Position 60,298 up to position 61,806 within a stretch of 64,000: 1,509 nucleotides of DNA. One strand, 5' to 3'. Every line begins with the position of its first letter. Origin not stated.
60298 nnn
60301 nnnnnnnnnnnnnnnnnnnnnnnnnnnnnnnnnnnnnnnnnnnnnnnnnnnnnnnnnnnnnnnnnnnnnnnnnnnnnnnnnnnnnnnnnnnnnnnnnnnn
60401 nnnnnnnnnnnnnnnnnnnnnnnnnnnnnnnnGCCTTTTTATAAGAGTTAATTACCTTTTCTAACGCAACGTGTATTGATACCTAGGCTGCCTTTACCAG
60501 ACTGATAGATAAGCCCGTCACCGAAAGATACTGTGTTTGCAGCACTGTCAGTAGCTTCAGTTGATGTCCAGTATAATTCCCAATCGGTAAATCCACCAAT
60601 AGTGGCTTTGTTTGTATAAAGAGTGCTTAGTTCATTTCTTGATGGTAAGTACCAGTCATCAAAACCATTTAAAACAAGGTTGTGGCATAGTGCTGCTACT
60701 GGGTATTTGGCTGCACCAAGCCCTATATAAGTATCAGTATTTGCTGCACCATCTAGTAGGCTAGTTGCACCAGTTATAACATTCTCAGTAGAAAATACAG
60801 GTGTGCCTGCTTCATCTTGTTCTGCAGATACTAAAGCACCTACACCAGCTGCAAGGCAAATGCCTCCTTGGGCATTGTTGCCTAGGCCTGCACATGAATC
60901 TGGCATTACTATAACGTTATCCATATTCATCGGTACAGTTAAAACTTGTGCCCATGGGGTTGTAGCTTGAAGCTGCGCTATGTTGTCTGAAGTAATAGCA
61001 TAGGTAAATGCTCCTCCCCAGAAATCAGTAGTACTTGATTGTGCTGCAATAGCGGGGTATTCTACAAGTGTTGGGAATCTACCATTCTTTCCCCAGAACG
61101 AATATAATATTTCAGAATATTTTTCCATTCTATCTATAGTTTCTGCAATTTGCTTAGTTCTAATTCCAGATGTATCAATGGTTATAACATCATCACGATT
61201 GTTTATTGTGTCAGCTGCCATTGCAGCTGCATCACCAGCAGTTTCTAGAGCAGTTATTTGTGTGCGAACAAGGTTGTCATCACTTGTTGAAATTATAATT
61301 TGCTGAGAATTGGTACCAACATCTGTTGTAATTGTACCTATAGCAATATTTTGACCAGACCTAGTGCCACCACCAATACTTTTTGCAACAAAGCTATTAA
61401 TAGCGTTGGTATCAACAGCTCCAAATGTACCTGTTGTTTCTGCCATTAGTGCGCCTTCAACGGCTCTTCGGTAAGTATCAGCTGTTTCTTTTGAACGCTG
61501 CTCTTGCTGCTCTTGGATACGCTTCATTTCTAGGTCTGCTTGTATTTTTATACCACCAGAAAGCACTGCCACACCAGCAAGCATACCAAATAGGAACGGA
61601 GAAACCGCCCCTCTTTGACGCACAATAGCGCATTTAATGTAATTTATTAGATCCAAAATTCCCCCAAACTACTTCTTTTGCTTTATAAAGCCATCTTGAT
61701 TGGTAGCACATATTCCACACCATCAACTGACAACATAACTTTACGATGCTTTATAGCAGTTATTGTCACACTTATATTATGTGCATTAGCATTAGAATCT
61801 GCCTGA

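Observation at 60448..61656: Prepilin-type N-terminus fused to a DUF1566 (Lcl-type) C-terminal domain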

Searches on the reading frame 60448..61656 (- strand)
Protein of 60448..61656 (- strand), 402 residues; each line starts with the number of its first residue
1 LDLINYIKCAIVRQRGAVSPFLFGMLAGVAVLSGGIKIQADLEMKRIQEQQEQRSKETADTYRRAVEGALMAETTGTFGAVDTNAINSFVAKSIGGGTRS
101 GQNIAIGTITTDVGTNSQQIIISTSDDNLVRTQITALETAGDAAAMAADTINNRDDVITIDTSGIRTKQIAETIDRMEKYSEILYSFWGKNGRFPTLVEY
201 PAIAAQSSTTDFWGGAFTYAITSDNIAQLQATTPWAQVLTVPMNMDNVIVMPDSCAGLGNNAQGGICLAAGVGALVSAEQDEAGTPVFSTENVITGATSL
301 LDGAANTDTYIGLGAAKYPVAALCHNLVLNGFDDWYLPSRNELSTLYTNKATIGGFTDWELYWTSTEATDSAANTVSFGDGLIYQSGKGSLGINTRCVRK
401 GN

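Call 3: search_protein_families(library=pfam, proteins=[window:60448-61656:-], max_evalue=1)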
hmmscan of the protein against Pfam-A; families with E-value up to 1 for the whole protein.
window:60448-61656:- (402 aa): 2 families
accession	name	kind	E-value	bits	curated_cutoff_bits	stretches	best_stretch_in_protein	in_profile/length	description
PF07603.17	Lcl_C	-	7.9e-09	36.3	34.9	1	322-399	29-117/117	Lcl C-terminal domain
PF09603.15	Fib_succ_major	-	0.013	16.2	33.9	1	352-399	140-187/187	Fibrobacter succinogenes major domain (Fib_succ_major)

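Call 4: search_protein_families(library=ncbifam, proteins=[window:60448-61656:-], max_evalue=1)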
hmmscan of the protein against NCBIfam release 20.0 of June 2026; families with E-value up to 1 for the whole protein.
window:60448-61656:- (402 aa): 1 family
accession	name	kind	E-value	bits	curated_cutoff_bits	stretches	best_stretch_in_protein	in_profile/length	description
NF046116.1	adhesin_Lcl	equivalog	0.00015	20.4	500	1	332-389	364-420/431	collagen-like adhesin Lcl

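Call 5: find_encoding_contigs(protein=window:60448-61656:-, flank=10000, max_places=6)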
Protein window:60448-61656:- (402 aa): no gene with exactly this product is on record in the collection.

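Call 9: find_homologous_proteins(query=window:60448-61656:-, max_evalue=0.001)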
Query window:60448-61656:- (402 aa): 24 proteins with E <= 0.001 among 8000 candidates.
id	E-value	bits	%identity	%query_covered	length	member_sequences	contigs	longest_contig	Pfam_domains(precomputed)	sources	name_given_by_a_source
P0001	7.4e-253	856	100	97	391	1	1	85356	PF07603.18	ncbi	-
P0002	2.4e-87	312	57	61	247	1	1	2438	-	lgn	-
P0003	5.1e-82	294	56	61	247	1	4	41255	-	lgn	-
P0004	1.1e-79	286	56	61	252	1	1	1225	-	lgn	-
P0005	1.1e-77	280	54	58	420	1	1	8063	-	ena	-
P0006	3.0e-77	278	55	58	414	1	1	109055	-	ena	-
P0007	2.6e-76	275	52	61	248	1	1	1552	-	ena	-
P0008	1.7e-74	269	50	61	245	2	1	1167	-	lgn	-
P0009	7.5e-74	267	53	58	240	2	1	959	-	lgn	-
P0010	2.2e-73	266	50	61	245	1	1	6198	-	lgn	-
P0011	1.6e-72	263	49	61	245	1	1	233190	-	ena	-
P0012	7.6e-72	261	49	61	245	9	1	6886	-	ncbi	-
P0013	5.6e-71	258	51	60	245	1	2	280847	-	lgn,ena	-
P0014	9.3e-70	254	51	59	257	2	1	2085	-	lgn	-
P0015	2.2e-63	233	46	61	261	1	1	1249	-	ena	-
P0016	2.2e-13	68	35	38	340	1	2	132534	PF07603.18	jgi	-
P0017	7.8e-13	66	59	15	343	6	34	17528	PF26696.1,PF07603.18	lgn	-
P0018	2.8e-11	61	53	11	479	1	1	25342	PF13715.13,PF07603.18,PF13620.13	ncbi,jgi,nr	ncbi:MAG: DUF1566 domain-containing protein [Prevotellaceae bacterium]|jgi:hypothetical protein|nr:D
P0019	3.2e-9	55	49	15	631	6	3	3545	PF22352.3,PF07603.18,PF00041.28,PF16656.12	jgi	jgi:hypothetical protein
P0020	8.0e-9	53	42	25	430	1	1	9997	PF26696.1,PF07603.18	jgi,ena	jgi:hypothetical protein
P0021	3.9e-7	48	42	22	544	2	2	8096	PF25059.2,PF07603.18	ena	-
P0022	6.2e-7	47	34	27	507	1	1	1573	PF07603.18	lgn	-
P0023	1.5e-6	46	34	27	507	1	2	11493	PF07603.18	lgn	-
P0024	1.5e-5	42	38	26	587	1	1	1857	PF07603.18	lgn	-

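Call 10: find_encoding_contigs(protein=P0001, flank=10000, max_places=3)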
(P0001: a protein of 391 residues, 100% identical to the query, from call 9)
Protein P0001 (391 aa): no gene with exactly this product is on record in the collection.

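Call 12: find_encoding_contigs(protein=P0013, flank=10000, max_places=2)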
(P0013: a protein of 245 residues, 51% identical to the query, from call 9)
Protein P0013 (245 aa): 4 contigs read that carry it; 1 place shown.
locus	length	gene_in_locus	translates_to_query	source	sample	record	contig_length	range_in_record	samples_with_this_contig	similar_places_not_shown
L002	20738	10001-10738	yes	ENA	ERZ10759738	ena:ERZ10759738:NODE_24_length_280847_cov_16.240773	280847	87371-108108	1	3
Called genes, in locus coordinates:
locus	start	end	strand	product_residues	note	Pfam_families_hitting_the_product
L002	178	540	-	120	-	PF00825:Ribonuclease_P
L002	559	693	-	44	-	PF00468:Ribosomal_L34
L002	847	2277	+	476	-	PF01134:GIDA (faint), PF03486:HI0933_like (faint), PF05834:Lycopene_cycl (faint), PF07992:Pyr_redox_2, PF12831:FAD_oxidored (faint), PF13738:Pyr_redox_3, PF00070:Pyr_redox, PF02852:Pyr_redox_dim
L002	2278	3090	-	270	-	PF05099:TerB, PF00226:DnaJ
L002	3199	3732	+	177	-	-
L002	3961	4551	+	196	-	-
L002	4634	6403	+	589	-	PF05157:MshEN (weak), PF00437:T2SSE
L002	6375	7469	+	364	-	PF00482:T2SSF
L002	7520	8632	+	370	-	-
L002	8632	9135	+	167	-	-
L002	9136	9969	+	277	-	-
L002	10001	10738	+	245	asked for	-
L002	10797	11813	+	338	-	-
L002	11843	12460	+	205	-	PF01478:Peptidase_A24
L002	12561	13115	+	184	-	PF00226:DnaJ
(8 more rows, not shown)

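Call 13: find_encoding_contigs(protein=P0006, flank=10000, max_places=2)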
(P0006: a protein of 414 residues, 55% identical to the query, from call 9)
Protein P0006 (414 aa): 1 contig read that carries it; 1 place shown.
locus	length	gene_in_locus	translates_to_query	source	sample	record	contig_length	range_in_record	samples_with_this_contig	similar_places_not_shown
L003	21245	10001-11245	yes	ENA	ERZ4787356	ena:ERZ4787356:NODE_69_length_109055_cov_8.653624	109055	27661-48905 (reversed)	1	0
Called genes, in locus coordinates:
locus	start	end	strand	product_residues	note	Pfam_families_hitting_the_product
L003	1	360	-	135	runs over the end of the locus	PF00825:Ribonuclease_P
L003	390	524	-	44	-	PF00468:Ribosomal_L34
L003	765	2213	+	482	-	PF01134:GIDA (weak), PF01946:Thi4 (faint), PF03486:HI0933_like (faint), PF05834:Lycopene_cycl (faint), PF07992:Pyr_redox_2, PF13738:Pyr_redox_3, PF00070:Pyr_redox, PF02852:Pyr_redox_dim, +1 more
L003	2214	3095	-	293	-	PF05099:TerB, PF00226:DnaJ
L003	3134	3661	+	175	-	-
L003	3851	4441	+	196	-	-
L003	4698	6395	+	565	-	PF05157:MshEN (weak), PF00437:T2SSE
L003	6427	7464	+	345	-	PF00482:T2SSF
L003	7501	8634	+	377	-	-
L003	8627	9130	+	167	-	-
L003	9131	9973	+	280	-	-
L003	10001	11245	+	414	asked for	-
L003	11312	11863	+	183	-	-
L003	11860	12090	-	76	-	-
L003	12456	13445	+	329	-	-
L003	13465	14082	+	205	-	PF01478:Peptidase_A24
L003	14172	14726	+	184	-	PF00226:DnaJ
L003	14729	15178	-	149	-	-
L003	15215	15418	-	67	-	PF00392:GntR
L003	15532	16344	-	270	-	PF03807:F420_oxidored, PF14748:P5CR_dimer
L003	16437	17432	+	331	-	PF01073:3Beta_HSD, PF01370:Epimerase, PF04321:RmlD_sub_bind (weak), PF16363:GDP_Man_Dehyd, PF07993:NAD_binding_4 (weak)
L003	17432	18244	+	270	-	PF01790:LGT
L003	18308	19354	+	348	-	PF02636:Methyltransf_28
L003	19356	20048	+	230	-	PF02578:Cu-oxidase_4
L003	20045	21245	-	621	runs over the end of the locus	PF01541:GIY-YIG, PF27096:UvrC_M, PF22920:UvrC_RNaseH, PF08459:UvrC_RNaseH_dom, PF12826:HHH_2 (weak), PF14520:HHH_5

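Call 14: find_encoding_contigs(protein=P0011, flank=10000, max_places=2)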
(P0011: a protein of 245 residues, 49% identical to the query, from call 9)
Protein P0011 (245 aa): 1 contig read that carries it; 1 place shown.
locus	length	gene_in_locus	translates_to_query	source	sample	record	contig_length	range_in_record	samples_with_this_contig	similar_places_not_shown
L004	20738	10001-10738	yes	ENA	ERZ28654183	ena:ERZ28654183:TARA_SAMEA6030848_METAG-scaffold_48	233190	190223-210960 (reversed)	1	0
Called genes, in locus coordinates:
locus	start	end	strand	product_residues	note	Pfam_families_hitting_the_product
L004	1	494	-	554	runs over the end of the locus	PF14849:YidC_periplas, PF02096:60KD_IMP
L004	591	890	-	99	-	PF01809:YidD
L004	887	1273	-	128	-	PF00825:Ribonuclease_P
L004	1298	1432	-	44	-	PF00468:Ribosomal_L34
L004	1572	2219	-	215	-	-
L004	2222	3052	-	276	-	PF05099:TerB, PF00226:DnaJ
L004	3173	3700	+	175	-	PF00034:Cytochrom_C (faint)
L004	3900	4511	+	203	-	-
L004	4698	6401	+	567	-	PF05157:MshEN (weak), PF00437:T2SSE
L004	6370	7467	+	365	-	PF00482:T2SSF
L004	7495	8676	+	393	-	-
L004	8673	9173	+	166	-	-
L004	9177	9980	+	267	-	-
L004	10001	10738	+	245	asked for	-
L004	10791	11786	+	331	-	-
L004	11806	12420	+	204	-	PF01478:Peptidase_A24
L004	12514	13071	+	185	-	PF00226:DnaJ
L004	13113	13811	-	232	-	PF00392:GntR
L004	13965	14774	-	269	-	PF03807:F420_oxidored, PF14748:P5CR_dimer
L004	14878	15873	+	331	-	PF01073:3Beta_HSD, PF01370:Epimerase, PF04321:RmlD_sub_bind, PF16363:GDP_Man_Dehyd, PF07993:NAD_binding_4 (weak)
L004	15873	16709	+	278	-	PF01790:LGT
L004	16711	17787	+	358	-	PF02636:Methyltransf_28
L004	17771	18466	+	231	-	PF02578:Cu-oxidase_4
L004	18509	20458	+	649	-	PF05170:AsmA, PF05359:DUF748, PF05170:AsmA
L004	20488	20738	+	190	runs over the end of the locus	PF04011:LemA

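Call 18: find_related_loci(query=A1, collection=genome_contigs, flank=10000)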
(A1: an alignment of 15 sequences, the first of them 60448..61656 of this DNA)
Query A1 (402 aa) in genome_contigs; peptide patterns used: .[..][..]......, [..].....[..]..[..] (x = any residue, [..] = any of these).
103 stretches matched a pattern; 1 encode a relative of the query (tblastn E <= 1e-3); 1 distinct loci.
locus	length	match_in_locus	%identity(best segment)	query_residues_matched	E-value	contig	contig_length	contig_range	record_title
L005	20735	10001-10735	49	1-245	2e-79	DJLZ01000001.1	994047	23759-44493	MAG TPA_asm: Proteobacteria bacterium UBA6503 UBA6503_contig_9, whole genome shotgun sequence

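Call 21: list_cluster_members(proteins=[P0001, P0012, P0013])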
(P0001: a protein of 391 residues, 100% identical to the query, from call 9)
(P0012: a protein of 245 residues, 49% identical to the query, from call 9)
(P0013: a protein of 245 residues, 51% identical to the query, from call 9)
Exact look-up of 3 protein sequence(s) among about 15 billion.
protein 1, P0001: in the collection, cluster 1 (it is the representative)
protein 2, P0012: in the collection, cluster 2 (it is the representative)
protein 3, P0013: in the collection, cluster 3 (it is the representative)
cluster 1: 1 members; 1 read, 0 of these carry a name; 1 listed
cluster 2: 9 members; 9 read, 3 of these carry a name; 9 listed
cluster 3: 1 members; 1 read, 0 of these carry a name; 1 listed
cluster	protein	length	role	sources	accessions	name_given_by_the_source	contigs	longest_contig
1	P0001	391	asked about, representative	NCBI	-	-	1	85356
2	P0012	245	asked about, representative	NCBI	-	-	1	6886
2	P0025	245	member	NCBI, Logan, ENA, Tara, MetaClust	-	strand:- start:621949 stop:622686 length:738 start_codon:yes stop_codon:yes ... | TARA_070_MES_0.45-0.8_scaffold211112_2_gene210411 "" ""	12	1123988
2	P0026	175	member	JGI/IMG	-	hypothetical protein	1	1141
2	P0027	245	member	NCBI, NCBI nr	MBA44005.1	MAG: hypothetical protein CMF62_08400 [Magnetococcales bacterium] | hypothetical protein [Magnetococcales bacterium]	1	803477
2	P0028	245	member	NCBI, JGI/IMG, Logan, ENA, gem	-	-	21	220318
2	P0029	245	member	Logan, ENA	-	-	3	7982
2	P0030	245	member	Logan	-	-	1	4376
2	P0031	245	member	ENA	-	-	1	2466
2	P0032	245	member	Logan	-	-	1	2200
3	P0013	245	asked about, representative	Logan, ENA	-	-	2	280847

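Call 35: predict_structure(alignment_id=A2)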
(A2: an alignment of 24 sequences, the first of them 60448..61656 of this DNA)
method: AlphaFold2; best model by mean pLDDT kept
length: 402 residues; sequences in the alignment: 24
mean_pLDDT: 69.0   pTM: 0.43
mean pLDDT of the five models: 69.0, 68.1, 65.8, 65.0, 63.0
residues with pLDDT >= 90: 32; 70-90: 196; 50-70: 91; < 50: 83
segments of 3 or more residues with pLDDT < 50: 14-35, 78-80, 96-103, 249-281, 283-295
pLDDT, mean of each block of 10 residues (from residue 1): 58 48 44 53 73 72 71 56 60 49 49 57 69 73 72 74 76 87 88 92 87 88 92 83 72 42 38 34 40 52 85 78 75 83 88 83 82 84 78 75 62
secondary structure, 60 per line:
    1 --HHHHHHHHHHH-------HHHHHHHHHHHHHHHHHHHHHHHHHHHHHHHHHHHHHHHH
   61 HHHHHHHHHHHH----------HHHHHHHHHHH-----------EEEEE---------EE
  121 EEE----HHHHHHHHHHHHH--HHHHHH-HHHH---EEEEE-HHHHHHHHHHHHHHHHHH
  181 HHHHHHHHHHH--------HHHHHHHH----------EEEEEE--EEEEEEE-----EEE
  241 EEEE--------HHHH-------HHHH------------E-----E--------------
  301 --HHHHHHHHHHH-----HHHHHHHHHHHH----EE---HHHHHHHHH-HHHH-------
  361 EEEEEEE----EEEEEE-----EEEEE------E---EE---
elements in order: H3-13 H21-72 H83-93 E105-109 E119-123 H128-140 H143-148 H150-153 E157-161 H163-191 H200-207 E218-223 E226-232 E238-244 H253-256 H264-267 H303-313 H319-330 H340-348 H350-353 E361-367 E372-377 E383-387
